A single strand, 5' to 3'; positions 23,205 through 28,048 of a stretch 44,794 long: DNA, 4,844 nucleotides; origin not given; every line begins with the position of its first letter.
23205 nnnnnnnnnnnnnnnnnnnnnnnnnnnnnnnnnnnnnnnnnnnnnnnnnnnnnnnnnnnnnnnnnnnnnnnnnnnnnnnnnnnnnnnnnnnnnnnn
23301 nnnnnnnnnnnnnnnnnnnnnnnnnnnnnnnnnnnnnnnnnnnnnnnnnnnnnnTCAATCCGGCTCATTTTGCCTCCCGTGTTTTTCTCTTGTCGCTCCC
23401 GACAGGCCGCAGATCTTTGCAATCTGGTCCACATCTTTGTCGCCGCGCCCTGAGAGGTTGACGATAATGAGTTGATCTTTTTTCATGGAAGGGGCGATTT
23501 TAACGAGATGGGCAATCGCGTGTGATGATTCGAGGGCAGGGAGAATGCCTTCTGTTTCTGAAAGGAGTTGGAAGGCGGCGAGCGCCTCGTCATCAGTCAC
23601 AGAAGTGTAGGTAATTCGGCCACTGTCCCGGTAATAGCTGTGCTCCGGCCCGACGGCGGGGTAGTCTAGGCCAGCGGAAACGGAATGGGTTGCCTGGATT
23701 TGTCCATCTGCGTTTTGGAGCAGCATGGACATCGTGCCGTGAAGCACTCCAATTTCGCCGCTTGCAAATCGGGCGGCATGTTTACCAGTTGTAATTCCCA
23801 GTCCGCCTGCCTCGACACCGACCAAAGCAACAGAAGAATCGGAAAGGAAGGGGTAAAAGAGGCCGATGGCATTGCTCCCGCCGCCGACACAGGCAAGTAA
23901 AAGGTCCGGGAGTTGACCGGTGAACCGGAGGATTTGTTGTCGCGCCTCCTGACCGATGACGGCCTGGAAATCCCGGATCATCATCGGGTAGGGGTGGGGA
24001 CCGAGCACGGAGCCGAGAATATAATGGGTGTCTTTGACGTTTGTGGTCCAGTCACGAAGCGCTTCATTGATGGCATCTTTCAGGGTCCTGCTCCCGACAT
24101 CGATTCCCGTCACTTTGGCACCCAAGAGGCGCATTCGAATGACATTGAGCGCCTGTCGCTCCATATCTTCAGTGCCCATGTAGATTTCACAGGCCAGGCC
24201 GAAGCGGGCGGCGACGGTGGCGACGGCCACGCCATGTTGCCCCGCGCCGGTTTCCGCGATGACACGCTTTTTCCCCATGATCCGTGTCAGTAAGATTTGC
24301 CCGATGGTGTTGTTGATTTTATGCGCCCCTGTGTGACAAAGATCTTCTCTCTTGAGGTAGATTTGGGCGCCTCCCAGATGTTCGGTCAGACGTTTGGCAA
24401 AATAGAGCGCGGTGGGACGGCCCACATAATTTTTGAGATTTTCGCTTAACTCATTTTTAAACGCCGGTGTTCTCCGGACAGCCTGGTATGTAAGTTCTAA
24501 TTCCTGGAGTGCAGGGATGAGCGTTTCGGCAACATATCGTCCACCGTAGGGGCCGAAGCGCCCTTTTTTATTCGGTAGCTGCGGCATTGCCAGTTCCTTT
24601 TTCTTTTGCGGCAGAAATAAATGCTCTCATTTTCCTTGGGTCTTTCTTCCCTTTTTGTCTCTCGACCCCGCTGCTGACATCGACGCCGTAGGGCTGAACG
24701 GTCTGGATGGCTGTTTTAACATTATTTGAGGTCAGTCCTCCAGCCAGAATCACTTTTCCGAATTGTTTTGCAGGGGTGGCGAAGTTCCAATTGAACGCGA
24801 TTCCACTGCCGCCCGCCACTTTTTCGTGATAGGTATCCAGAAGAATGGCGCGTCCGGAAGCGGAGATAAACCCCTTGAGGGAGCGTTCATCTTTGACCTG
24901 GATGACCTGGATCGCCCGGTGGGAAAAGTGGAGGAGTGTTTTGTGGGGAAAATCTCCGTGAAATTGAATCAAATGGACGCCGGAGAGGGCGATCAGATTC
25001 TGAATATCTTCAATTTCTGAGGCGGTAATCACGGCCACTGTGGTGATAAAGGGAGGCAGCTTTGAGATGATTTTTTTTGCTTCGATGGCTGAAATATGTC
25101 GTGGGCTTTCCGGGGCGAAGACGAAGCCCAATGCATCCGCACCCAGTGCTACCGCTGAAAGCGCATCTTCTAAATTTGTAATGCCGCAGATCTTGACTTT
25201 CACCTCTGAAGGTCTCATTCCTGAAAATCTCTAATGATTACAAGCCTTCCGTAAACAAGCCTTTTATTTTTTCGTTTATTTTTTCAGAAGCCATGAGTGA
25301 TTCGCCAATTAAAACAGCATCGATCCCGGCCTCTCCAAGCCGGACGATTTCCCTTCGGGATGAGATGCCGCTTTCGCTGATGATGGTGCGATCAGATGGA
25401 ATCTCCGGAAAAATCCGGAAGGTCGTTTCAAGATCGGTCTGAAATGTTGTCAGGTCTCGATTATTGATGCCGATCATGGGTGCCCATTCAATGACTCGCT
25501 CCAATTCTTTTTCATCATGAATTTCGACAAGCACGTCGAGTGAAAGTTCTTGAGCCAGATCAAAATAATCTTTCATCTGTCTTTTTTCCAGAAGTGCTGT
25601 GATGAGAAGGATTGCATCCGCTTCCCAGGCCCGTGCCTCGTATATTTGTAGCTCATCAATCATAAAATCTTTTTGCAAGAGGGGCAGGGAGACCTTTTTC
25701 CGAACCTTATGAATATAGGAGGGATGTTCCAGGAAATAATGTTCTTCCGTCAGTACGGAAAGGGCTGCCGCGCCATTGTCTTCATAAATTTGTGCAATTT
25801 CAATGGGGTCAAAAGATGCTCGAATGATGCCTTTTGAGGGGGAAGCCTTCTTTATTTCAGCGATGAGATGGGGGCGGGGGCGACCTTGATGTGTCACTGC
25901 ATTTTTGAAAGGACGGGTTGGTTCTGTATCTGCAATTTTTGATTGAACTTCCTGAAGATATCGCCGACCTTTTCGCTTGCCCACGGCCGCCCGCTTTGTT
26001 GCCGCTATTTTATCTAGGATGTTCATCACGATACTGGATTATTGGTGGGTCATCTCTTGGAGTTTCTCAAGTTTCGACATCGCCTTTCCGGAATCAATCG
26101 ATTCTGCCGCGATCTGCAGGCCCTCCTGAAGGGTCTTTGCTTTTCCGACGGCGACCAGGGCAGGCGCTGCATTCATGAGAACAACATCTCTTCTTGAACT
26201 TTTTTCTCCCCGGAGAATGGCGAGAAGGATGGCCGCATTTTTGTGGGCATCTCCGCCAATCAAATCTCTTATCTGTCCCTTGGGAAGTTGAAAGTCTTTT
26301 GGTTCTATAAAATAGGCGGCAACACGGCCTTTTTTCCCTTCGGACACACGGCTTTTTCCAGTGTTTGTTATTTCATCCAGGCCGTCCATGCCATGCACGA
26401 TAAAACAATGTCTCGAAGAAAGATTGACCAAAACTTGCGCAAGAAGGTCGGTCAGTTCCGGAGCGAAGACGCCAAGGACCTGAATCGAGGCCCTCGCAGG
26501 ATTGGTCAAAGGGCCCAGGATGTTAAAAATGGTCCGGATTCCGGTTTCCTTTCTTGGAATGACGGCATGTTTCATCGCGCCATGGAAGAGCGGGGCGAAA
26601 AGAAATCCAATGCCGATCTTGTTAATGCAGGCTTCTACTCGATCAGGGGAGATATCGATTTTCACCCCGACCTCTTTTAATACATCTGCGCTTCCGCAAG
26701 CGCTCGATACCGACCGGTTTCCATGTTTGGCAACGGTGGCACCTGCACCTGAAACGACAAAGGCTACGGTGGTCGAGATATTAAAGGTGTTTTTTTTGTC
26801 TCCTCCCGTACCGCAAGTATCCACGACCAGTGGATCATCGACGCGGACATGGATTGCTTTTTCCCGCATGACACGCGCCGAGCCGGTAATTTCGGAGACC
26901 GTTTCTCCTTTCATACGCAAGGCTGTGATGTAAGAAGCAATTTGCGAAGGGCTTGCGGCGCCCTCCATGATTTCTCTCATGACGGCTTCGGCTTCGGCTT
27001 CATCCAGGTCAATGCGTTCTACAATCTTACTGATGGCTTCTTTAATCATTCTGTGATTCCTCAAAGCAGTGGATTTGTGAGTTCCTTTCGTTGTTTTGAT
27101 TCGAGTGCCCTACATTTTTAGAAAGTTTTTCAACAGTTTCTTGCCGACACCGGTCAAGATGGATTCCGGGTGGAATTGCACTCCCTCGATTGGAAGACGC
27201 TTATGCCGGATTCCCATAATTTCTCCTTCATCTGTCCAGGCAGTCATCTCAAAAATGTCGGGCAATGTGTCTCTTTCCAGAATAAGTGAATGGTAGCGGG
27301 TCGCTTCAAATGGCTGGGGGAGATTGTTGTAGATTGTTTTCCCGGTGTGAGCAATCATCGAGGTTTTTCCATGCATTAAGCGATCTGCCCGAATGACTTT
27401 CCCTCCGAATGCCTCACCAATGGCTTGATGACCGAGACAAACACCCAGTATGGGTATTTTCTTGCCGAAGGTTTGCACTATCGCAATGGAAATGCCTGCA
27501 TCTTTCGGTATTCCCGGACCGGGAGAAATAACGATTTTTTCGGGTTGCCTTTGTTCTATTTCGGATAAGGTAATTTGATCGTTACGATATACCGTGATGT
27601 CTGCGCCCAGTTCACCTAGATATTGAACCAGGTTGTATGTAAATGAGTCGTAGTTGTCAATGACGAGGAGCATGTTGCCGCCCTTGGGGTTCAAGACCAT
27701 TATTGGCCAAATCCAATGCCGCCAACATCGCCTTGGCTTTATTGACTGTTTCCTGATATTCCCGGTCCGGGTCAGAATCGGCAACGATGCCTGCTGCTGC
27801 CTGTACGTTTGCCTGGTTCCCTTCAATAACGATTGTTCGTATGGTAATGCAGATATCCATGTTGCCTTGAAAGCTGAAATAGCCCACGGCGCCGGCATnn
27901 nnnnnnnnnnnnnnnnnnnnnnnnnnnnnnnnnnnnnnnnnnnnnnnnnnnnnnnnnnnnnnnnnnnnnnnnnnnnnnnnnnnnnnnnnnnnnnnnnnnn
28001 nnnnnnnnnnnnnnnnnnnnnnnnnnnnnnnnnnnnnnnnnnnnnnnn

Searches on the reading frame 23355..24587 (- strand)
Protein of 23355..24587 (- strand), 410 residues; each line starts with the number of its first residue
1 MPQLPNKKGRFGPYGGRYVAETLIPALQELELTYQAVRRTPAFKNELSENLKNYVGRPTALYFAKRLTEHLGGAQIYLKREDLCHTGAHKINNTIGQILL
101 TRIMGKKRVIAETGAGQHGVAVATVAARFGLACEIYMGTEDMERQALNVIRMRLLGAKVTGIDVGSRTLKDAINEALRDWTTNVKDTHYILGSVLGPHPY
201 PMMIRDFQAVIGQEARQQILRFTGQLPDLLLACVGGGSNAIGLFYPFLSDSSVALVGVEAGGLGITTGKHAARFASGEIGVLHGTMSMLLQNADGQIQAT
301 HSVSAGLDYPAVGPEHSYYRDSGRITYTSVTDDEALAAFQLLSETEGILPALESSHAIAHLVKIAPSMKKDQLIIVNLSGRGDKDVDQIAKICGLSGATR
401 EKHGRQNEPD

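Call 8: search_protein_families(library=ncbifam, proteins=[window:23355-24587:-], max_evalue=0.00001)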
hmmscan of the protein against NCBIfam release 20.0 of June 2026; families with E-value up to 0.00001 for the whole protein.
window:23355-24587:- (410 aa): 26 families (the best 25 are shown)
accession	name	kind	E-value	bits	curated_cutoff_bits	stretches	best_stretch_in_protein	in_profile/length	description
NF010376.0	PRK13803.1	equivalog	5.4e-192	639.8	819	1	6-392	208-594/600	bifunctional phosphoribosylanthranilate isomerase/tryptophan synthase subunit beta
TIGR00263.1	trpB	equivalog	5.4e-189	628.1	392.45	1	9-391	1-383/385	tryptophan synthase subunit beta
NF010375.0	PRK13802.1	equivalog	1.2e-147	493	1386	1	10-394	278-674/695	bifunctional indole-3-glycerol phosphate synthase/tryptophan synthase subunit beta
NF009057.0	PRK12391.1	equivalog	5.1e-57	193.4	366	1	46-392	69-425/441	TrpB-like pyridoxal phosphate-dependent enzyme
TIGR01415.1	trpB_rel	hypoth_equivalog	1.9e-56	191.6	518.85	1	44-391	55-414/419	TrpB-like pyridoxal phosphate-dependent enzyme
NF006390.0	PRK08639.1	equivalog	8.4e-13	48.1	421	1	50-262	18-214/418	threonine ammonia-lyase IlvA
NF005292.0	PRK06815.1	equivalog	3.6e-12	46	371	1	50-165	14-124/320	threonine/serine dehydratase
TIGR02079.1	THD1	equivalog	1.8e-11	43.4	440.55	1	55-262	13-206/410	threonine ammonia-lyase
NF006094.0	PRK08246.1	subfamily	5.7e-11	42.4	331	1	58-259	23-199/310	serine/threonine dehydratase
NF040741.1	ornith_OrtB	equivalog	2.1e-09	36.4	550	1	63-242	71-241/464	2-amino-4-oxopentanoate thiolase subunit OrtB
NF006050.0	PRK08197.1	equivalog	1.5e-08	33.9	303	1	59-248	81-252/406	threonine synthase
NF052537.1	CoM_syn_XcbE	exception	1.8e-08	34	450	1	55-177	12-138/322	coenzyme M biosynthesis enzyme XcbE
NF005147.0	PRK06608.1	equivalog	3.1e-08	32.8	380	1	51-140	18-106/339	serine/threonine dehydratase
NF052482.1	sulfolyase_CuyA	equivalog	7.3e-08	31.6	450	1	53-185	10-150/332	D-cysteate sulfo-lyase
TIGR01139.1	cysK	equivalog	9.4e-08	31.6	350.95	0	102-177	52-123/298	cysteine synthase A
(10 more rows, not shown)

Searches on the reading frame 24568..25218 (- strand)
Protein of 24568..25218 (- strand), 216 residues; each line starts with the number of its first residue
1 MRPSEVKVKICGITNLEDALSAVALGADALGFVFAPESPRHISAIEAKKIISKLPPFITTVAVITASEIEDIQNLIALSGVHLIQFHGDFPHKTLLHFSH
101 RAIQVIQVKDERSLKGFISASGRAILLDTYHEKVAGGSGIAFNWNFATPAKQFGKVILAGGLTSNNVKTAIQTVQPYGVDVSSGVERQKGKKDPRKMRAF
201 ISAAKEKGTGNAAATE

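Call 8: search_protein_families(library=ncbifam, proteins=[window:24568-25218:-], max_evalue=0.00001)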
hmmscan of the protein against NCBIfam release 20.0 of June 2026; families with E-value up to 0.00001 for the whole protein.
window:24568-25218:- (216 aa): 13 families
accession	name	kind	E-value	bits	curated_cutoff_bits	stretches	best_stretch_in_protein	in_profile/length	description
NF002298.0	PRK01222.1-4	equivalog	7e-67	225.1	215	1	5-206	2-204/209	phosphoribosylanthranilate isomerase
NF002299.0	PRK01222.1-6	equivalog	2.8e-47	161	231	1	5-206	17-227/231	phosphoribosylanthranilate isomerase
NF002297.0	PRK01222.1-3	equivalog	8e-44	149.6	259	1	6-206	1-201/204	phosphoribosylanthranilate isomerase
NF002300.0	PRK01222.1-7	equivalog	4.7e-42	143.8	212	1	6-206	2-193/195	phosphoribosylanthranilate isomerase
NF002295.0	PRK01222.1-1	equivalog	7.8e-41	139.9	216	1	5-207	2-213/219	phosphoribosylanthranilate isomerase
NF006945.0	PRK09427.1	equivalog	3.8e-37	127.9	380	1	8-205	262-459/461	bifunctional indole-3-glycerol-phosphate synthase TrpC/phosphoribosylanthranilate isomerase TrpF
NF002302.0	PRK01222.2-2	equivalog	4.4e-33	115.2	172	1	7-206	2-188/193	phosphoribosylanthranilate isomerase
NF002303.0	PRK01222.2-3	equivalog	7e-33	113.9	224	1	6-208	1-204/208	phosphoribosylanthranilate isomerase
NF002296.0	PRK01222.1-2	equivalog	2.3e-32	112.6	270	1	6-203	8-211/221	phosphoribosylanthranilate isomerase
NF002304.0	PRK01222.2-4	equivalog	4.7e-27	94.8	181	1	8-207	3-206/208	phosphoribosylanthranilate isomerase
NF002301.0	PRK01222.2-1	equivalog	3.1e-25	89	232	1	6-200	3-205/217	phosphoribosylanthranilate isomerase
NF010563.0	PRK13958.1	equivalog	2.5e-24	86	234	1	7-205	2-204/210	phosphoribosylanthranilate isomerase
NF010376.0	PRK13803.1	equivalog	1.5e-19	70.2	819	1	6-210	5-211/600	bifunctional phosphoribosylanthranilate isomerase/tryptophan synthase subunit beta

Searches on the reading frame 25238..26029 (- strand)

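Call 8: search_protein_families(library=ncbifam, proteins=[window:25238-26029:-], max_evalue=0.00001)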
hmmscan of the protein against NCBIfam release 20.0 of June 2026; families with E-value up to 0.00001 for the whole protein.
window:25238-26029:- (263 aa): 14 families
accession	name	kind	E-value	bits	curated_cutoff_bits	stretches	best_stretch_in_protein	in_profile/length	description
NF001377.0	PRK00278.2-4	equivalog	4.6e-94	314.4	260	1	2-258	1-255/259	indole-3-glycerol phosphate synthase TrpC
NF001373.0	PRK00278.1-6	equivalog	9e-94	313.5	317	1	1-260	1-262/263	indole-3-glycerol phosphate synthase TrpC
NF001370.0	PRK00278.1-2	equivalog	1.9e-87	292.9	348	1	1-260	1-262/266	indole-3-glycerol phosphate synthase TrpC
NF006945.0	PRK09427.1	equivalog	1.2e-78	264.8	380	1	1-259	6-258/461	bifunctional indole-3-glycerol-phosphate synthase TrpC/phosphoribosylanthranilate isomerase TrpF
NF001372.0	PRK00278.1-4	subfamily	5.6e-78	262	370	1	3-260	30-293/295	indole-3-glycerol phosphate synthase TrpC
NF001375.0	PRK00278.2-2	equivalog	1.9e-75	253.6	360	1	25-261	13-250/255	indole-3-glycerol phosphate synthase TrpC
NF001378.0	PRK00278.2-5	equivalog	2.8e-75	252.9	360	1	4-259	2-259/263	indole-3-glycerol phosphate synthase TrpC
NF001371.0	PRK00278.1-3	equivalog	7.3e-69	232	307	1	1-258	1-251/255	indole-3-glycerol phosphate synthase TrpC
NF001369.0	PRK00278.1-1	equivalog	2e-64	217.3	329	1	2-262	3-261/271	indole-3-glycerol phosphate synthase TrpC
NF001376.0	PRK00278.2-3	equivalog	3.5e-64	216.7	284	1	22-260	15-253/255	indole-3-glycerol phosphate synthase TrpC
NF010562.0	PRK13957.1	equivalog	1.1e-50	172.2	414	1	54-255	47-248/252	indole-3-glycerol-phosphate synthase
NF041303.1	Indglycph_syn_Halo_TrpC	equivalog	1e-48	165.8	380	1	38-253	31-243/250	indole-3-glycerol phosphate synthase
NF001374.0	PRK00278.2-1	equivalog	8.1e-47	159.7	258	1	49-252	42-245/249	indole-3-glycerol phosphate synthase TrpC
NF010375.0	PRK13802.1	equivalog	7e-46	156.6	1386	1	2-254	1-252/695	bifunctional indole-3-glycerol phosphate synthase/tryptophan synthase subunit beta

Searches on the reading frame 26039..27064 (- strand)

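Call 8: search_protein_families(library=ncbifam, proteins=[window:26039-27064:-], max_evalue=0.00001)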
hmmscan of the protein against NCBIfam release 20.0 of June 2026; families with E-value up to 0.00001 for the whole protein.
window:26039-27064:- (341 aa): 12 families
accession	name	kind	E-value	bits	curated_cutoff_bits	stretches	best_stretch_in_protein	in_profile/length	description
TIGR01245.1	trpD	equivalog_domain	1.3e-123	412.6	199.05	1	12-337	2-329/330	anthranilate phosphoribosyltransferase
NF011201.0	PRK14607.1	equivalog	1e-117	394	670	1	6-340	194-529/534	bifunctional anthranilate synthase component II/anthranilate phosphoribosyltransferase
NF007073.0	PRK09522.1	equivalog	1.4e-61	209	738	1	7-333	200-525/531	bifunctional anthranilate synthase glutamate amidotransferase component TrpG/anthranilate phosphoribosyltransferase TrpD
NF005635.0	PRK07394.1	equivalog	2.1e-29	102.9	287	1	19-340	21-345/348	hypothetical protein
NF006564.0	PRK09071.1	equivalog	6.9e-23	81.1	257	1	19-321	29-324/335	glycosyl transferase family protein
NF006005.0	PRK08136.1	equivalog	8e-17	61.5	185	1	17-288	17-288/314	DNA-binding protein YbiB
NF003338.0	PRK04350.1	subfamily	1.2e-16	60.2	434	1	9-151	94-233/502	thymidine phosphorylase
TIGR03327.1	AMP_phos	equivalog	2.9e-15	55.8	535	1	9-151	89-228/500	AMP phosphorylase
TIGR02645.1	ARCH_P_rylase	hypoth_equivalog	6.7e-14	51.2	434.6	1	9-152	88-228/493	putative thymidine phosphorylase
TIGR02644.1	Y_phosphoryl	subfamily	3.4e-09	36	409.05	0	9-152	3-146/417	pyrimidine-nucleoside phosphorylase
NF004490.0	PRK05820.1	equivalog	9.7e-07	27.8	269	1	8-152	6-150/439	thymidine phosphorylase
TIGR02643.1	T_phosphoryl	equivalog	3.4e-06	26.2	570.7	0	8-152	4-150/437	thymidine phosphorylase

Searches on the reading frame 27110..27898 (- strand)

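Call 31: search_protein_families(library=pfam, proteins=[window:27110-27898:-], max_evalue=0.00001)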
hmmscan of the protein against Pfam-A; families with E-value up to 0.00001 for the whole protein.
window:27110-27898:- (262 aa): 2 families
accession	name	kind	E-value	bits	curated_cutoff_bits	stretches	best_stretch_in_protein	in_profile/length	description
PF00117.34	GATase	-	4.1e-62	209.7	22.8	1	78-260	1-187/190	Glutamine amidotransferase class-I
PF07722.19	Peptidase_C26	-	1.8e-08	34.9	20.5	1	140-245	98-219/219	Peptidase C26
